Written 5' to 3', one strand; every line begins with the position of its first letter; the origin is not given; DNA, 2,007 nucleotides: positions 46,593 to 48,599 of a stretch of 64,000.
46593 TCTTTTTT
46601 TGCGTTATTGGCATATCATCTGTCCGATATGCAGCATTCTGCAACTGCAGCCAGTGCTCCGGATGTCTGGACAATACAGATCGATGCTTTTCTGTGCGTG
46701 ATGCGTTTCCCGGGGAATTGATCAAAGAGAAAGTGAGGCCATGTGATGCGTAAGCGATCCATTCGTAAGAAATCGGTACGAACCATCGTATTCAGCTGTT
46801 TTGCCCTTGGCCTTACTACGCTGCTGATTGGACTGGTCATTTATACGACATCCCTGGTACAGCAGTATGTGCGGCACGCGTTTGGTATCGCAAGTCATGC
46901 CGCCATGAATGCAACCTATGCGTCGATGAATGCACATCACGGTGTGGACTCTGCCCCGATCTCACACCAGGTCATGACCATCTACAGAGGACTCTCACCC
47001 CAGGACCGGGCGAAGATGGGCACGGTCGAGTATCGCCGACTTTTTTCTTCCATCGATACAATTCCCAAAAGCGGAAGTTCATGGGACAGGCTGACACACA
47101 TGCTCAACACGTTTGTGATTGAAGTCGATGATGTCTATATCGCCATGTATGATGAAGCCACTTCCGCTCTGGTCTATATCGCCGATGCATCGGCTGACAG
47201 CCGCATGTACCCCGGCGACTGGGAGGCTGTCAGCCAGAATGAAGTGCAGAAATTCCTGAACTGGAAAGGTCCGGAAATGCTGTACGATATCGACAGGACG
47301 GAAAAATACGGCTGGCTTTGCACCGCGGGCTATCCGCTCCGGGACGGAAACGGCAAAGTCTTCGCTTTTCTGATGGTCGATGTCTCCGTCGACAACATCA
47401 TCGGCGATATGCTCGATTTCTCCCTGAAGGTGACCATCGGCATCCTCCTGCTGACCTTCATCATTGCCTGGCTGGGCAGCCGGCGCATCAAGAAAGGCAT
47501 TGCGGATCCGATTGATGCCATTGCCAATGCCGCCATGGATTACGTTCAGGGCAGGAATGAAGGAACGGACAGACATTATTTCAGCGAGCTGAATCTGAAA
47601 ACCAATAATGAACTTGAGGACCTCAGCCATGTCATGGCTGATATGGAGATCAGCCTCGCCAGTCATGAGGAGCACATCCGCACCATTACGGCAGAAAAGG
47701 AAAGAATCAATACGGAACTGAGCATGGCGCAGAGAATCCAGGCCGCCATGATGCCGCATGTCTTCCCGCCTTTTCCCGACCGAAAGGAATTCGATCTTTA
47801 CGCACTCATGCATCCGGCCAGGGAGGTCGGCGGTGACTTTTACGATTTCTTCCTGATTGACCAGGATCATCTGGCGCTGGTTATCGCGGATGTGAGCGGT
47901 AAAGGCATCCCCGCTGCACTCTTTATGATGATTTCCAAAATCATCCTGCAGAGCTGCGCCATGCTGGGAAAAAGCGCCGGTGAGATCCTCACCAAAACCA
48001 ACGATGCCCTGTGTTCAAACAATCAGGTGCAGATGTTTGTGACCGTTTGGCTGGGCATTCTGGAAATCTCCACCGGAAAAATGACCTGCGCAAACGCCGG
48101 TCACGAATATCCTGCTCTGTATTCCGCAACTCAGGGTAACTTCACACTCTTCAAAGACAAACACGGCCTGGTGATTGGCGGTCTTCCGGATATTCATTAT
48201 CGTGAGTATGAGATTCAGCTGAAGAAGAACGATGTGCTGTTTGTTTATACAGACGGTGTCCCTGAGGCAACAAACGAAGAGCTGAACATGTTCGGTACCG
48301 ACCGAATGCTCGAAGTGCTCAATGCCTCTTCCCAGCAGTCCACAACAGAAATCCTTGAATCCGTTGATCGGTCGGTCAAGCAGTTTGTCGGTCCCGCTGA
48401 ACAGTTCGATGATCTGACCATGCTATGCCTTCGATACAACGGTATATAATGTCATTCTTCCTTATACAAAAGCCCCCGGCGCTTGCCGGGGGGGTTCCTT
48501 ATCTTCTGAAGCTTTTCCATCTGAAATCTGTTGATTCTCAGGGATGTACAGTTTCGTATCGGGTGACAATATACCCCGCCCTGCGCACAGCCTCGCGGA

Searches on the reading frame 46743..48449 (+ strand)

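Call 53: search_protein_families(library=pfam, proteins=[window:46743-48449:+], max_evalue=0.01)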
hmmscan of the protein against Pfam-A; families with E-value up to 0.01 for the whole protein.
window:46743-48449:+ (568 aa): 2 families
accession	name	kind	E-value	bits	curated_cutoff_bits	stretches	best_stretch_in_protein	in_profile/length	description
PF07228.17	SpoIIE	-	1.4e-49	169.1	25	1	374-565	2-191/192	Stage II sporulation protein E (SpoIIE)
PF01654.22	Cyt_bd_oxida_I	-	0.0024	17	26.2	1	390-505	175-289/418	Cytochrome bd terminal oxidase subunit I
